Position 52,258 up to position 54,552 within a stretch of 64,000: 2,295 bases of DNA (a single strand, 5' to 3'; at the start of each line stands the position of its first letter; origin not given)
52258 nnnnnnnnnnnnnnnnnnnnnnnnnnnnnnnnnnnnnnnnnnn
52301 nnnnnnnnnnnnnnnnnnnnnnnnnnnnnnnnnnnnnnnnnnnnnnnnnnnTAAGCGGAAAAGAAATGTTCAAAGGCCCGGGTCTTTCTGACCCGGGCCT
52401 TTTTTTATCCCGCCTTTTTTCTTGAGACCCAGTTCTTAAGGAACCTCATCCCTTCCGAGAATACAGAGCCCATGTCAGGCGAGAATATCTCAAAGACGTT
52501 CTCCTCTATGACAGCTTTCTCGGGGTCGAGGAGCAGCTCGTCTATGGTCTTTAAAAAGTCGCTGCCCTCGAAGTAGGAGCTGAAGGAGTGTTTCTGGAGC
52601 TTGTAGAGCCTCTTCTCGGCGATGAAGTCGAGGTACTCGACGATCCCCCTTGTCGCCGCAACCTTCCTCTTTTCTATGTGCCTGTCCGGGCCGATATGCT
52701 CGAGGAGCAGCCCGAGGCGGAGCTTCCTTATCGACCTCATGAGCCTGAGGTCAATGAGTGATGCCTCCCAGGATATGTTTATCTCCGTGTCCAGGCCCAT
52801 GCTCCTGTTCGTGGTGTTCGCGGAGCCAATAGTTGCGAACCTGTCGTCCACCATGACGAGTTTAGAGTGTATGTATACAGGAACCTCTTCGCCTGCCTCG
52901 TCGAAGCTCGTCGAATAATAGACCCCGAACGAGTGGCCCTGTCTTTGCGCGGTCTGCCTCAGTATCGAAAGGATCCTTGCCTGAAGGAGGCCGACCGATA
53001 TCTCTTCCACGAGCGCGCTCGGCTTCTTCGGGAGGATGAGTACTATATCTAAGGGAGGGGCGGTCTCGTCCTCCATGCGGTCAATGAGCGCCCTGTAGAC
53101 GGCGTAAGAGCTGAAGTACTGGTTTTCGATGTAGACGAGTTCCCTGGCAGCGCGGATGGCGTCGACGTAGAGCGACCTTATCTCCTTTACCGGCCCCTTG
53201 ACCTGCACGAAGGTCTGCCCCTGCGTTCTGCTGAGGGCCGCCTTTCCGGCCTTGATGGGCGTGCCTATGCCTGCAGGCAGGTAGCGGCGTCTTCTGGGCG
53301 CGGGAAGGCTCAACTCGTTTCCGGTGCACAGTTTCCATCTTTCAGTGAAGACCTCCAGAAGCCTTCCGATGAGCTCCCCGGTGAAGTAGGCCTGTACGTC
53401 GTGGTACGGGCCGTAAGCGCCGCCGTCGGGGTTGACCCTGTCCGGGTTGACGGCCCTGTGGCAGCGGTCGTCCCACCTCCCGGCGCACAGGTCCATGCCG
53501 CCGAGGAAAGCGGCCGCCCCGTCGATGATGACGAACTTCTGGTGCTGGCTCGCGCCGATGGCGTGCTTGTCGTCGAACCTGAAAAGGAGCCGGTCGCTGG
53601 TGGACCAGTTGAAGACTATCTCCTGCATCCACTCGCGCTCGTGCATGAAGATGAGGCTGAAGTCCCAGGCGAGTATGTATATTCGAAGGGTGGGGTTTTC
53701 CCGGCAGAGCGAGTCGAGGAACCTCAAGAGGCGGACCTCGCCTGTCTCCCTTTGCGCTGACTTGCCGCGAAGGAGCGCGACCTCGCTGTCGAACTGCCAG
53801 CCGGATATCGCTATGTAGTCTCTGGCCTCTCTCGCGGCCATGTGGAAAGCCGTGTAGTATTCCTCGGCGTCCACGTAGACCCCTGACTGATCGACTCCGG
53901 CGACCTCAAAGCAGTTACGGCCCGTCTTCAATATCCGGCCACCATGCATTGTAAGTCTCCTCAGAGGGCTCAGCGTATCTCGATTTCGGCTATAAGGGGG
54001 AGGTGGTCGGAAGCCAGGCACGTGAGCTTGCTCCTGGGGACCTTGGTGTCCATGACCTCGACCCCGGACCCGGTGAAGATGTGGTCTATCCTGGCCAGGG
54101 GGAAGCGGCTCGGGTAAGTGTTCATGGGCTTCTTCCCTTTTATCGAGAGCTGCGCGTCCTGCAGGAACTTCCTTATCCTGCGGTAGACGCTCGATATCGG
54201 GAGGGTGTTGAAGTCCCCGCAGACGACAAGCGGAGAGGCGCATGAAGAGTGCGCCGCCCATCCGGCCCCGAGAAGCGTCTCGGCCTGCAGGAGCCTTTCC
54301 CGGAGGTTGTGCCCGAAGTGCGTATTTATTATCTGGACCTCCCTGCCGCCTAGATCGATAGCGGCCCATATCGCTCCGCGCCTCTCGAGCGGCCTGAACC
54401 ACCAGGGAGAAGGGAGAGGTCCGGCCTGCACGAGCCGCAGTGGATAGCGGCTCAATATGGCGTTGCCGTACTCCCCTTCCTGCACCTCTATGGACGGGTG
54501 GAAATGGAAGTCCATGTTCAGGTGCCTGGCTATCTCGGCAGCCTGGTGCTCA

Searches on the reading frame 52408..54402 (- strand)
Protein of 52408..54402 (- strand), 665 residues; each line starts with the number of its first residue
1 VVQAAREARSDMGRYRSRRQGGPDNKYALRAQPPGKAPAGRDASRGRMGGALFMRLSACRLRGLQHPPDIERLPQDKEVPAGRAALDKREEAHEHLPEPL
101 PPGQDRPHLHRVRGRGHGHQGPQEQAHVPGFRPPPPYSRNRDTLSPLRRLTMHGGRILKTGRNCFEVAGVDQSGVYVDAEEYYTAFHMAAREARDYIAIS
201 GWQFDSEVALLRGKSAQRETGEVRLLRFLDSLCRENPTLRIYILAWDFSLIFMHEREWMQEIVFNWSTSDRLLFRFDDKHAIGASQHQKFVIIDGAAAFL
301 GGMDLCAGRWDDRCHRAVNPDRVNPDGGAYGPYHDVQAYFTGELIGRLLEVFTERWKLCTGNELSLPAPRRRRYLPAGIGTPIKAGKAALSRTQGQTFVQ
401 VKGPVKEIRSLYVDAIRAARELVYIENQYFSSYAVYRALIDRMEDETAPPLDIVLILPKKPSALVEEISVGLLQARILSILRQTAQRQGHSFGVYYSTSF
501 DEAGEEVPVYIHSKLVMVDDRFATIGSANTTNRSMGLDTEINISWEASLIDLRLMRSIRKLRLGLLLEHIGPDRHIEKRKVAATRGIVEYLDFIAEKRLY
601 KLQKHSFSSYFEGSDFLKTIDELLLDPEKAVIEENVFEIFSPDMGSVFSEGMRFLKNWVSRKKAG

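Call 10: search_protein_families(library=pfam, proteins=[window:52408-54402:-], max_evalue=0.01)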
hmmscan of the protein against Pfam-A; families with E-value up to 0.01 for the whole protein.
window:52408-54402:- (665 aa): 2 families
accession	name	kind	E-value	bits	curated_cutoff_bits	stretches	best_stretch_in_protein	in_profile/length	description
PF13091.12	PLDc_2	-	5.8e-15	55.7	27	1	413-548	2-118/132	PLD-like domain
PF00614.28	PLDc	-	2.6e-13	49.8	21.9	2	285-308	4-27/28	Phospholipase D Active site motif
